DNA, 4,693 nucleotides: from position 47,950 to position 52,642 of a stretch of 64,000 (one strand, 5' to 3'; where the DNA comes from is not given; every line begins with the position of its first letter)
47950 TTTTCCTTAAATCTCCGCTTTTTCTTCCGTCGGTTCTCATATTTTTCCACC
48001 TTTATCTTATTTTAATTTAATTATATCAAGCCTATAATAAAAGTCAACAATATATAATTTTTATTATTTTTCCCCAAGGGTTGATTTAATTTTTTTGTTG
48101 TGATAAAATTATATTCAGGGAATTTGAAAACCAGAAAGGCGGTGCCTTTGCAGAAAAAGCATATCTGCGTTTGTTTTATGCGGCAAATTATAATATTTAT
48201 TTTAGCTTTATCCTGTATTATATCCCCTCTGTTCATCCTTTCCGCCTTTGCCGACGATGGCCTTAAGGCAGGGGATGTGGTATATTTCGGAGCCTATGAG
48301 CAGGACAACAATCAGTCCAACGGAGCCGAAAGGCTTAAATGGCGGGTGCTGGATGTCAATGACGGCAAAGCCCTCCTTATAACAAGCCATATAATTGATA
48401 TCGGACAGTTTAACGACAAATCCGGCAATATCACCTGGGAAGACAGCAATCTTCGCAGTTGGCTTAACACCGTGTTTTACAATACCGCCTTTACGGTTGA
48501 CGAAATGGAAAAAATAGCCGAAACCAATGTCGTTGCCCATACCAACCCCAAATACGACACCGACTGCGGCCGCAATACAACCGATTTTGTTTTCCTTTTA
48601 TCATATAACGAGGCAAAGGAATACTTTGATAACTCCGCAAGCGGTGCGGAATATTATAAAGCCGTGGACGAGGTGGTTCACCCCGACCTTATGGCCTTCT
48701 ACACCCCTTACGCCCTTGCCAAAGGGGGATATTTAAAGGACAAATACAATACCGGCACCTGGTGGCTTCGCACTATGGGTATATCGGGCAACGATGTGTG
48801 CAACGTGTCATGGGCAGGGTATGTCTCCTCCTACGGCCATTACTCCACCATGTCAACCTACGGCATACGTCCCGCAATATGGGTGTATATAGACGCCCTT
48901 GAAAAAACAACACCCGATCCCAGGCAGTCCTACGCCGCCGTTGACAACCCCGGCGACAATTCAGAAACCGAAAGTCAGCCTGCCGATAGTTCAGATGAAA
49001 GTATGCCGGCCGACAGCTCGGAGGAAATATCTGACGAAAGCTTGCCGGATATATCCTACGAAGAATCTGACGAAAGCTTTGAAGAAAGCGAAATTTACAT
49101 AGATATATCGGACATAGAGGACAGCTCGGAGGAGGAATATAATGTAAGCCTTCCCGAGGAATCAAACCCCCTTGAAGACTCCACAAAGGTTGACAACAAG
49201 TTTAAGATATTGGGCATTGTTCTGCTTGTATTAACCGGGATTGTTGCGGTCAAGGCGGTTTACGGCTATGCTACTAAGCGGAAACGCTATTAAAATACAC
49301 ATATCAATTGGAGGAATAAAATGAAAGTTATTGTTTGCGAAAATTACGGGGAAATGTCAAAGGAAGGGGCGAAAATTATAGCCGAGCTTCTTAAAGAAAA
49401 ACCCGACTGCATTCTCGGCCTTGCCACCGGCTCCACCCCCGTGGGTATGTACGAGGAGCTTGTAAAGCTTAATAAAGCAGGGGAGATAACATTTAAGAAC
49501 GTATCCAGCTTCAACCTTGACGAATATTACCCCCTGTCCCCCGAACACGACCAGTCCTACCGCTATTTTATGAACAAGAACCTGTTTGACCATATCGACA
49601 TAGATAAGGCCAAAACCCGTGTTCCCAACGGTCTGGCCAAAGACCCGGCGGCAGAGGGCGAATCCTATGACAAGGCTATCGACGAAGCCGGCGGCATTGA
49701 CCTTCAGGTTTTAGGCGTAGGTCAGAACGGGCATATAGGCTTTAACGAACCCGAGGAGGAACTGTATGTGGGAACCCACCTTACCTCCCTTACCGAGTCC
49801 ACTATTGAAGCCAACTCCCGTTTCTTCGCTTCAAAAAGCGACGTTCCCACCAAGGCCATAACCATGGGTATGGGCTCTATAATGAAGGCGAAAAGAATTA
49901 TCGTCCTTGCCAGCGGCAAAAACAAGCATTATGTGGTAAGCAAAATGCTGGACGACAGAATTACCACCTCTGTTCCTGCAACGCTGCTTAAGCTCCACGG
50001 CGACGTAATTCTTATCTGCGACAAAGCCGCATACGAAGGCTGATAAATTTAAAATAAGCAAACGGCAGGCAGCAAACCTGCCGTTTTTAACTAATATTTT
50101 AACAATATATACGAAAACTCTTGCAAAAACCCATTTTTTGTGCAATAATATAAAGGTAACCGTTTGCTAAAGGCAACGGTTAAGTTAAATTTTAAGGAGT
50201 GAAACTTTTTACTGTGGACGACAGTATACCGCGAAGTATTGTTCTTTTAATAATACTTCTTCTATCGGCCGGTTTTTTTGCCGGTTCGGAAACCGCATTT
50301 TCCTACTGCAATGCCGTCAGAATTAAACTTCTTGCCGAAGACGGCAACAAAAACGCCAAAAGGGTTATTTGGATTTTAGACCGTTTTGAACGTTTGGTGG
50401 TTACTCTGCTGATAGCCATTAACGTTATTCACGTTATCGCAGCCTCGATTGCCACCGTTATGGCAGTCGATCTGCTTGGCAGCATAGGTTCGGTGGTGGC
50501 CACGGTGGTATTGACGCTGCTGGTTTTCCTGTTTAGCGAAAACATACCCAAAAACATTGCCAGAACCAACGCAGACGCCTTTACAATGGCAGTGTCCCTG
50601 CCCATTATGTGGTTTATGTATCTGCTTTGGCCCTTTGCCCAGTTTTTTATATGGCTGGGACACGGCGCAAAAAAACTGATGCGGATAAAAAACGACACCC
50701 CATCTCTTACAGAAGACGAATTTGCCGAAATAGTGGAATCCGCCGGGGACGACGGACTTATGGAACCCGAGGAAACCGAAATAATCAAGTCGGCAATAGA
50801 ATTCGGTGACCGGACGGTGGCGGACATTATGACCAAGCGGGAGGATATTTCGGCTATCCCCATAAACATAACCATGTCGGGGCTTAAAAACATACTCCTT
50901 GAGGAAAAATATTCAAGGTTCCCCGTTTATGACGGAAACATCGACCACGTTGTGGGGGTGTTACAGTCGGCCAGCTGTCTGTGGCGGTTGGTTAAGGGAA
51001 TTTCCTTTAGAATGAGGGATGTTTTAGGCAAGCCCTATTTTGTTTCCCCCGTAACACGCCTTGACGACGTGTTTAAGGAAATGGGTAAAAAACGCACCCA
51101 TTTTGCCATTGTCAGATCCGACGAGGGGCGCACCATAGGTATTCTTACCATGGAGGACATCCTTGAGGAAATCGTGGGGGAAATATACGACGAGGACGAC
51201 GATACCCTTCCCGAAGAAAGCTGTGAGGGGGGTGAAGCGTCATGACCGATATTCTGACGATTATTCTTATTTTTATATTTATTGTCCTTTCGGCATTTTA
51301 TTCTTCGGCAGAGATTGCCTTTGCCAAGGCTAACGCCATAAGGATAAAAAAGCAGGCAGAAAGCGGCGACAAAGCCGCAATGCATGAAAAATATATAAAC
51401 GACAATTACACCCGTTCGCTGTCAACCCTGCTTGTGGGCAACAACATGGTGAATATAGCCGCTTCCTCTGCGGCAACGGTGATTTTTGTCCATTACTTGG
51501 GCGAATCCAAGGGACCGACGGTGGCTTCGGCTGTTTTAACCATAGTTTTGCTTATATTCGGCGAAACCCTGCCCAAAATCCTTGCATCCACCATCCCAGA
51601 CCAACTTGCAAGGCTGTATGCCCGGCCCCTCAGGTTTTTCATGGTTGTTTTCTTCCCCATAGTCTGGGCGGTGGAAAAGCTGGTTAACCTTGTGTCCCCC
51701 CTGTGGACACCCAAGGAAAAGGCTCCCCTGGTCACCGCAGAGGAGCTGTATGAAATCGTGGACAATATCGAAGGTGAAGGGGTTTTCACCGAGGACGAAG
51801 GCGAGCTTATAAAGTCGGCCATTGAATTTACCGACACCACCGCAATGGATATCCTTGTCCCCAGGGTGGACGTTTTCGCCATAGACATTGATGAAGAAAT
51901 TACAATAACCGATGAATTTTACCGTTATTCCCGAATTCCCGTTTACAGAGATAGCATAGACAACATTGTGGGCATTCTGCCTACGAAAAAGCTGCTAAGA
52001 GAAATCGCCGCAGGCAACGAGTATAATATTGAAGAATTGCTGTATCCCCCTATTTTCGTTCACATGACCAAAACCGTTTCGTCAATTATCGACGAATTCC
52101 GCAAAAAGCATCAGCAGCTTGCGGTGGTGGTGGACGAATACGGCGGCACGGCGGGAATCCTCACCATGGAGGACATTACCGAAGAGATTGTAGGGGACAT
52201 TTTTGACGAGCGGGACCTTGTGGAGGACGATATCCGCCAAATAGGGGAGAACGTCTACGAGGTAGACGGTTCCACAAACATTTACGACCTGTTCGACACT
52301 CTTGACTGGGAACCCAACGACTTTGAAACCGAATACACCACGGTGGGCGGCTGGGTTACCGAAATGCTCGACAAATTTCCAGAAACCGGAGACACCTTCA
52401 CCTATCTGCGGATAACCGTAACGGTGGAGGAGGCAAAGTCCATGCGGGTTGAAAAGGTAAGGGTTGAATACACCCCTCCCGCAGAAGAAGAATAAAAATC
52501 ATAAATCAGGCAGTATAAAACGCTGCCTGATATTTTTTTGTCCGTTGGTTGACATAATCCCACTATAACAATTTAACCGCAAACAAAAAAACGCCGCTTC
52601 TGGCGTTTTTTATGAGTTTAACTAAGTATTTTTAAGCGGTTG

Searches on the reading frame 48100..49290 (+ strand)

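Call 78: search_protein_families(library=pfam, proteins=[window:48100-49290:+])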
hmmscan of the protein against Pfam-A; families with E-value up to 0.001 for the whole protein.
window:48100-49290:+ (397 aa): 1 family
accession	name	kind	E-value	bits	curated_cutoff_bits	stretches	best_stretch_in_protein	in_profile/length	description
PF19789.6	DUF6273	-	8e-26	91.4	23.5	1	88-262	1-170/172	Domain of unknown function (DUF6273)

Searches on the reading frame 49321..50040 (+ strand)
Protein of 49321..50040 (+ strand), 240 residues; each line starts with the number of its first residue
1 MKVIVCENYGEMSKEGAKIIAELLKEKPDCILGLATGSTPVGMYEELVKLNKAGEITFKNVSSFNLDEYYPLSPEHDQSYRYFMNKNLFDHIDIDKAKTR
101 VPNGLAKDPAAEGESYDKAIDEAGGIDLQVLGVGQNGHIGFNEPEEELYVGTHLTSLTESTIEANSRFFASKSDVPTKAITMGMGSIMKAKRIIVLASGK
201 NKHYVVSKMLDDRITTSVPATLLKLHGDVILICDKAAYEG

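Call 78: search_protein_families(library=pfam, proteins=[window:49321-50040:+])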
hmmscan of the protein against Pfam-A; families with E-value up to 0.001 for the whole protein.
window:49321-50040:+ (240 aa): 1 family
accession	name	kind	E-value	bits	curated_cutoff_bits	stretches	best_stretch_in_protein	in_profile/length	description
PF01182.26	Glucosamine_iso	-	6.9e-22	78.8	27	1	14-227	12-221/225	Glucosamine-6-phosphate isomerases/6-phosphogluconolactonase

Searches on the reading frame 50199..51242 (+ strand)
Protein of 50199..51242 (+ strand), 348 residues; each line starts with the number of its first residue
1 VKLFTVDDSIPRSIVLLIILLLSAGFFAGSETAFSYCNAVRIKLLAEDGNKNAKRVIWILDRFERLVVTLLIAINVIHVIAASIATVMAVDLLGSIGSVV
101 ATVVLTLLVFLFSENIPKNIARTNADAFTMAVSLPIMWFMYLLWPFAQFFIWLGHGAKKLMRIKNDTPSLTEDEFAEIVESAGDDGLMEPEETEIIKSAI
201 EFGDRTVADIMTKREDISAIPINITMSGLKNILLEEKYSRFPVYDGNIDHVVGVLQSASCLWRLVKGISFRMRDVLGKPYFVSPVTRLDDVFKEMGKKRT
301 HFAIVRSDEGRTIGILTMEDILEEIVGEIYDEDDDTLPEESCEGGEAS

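Call 78: search_protein_families(library=pfam, proteins=[window:50199-51242:+])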
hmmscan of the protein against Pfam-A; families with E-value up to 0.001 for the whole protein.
window:50199-51242:+ (348 aa): 2 families
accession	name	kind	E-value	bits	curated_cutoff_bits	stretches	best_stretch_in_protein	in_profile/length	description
PF01595.25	CNNM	-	1.8e-43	148.8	28.4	1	16-192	2-181/181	Cyclin M transmembrane N-terminal domain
PF00571.33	CBS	-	2e-13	50.9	24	1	278-326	8-56/57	CBS domain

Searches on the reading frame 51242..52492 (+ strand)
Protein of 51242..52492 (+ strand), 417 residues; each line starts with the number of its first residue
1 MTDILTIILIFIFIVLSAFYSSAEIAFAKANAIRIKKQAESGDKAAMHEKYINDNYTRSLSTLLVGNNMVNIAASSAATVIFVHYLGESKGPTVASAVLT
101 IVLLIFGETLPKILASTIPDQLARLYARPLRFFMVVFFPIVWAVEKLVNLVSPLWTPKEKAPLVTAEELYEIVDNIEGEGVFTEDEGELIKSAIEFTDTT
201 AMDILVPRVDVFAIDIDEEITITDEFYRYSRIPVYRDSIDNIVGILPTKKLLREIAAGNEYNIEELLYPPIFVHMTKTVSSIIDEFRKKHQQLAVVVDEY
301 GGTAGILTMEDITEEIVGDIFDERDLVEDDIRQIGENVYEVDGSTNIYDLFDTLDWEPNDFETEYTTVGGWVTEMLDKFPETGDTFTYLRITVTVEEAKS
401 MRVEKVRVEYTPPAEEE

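Call 78: search_protein_families(library=pfam, proteins=[window:51242-52492:+])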
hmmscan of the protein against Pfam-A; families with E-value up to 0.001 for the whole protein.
window:51242-52492:+ (417 aa): 3 families
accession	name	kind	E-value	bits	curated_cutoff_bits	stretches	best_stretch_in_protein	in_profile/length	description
PF01595.25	CNNM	-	3.6e-45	154.3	28.4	1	8-186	1-181/181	Cyclin M transmembrane N-terminal domain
PF03471.22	CorC_HlyC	-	6.1e-18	65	27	1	333-410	2-79/81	Transporter associated domain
PF00571.33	CBS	-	3.1e-12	47.1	24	1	269-317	8-56/57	CBS domain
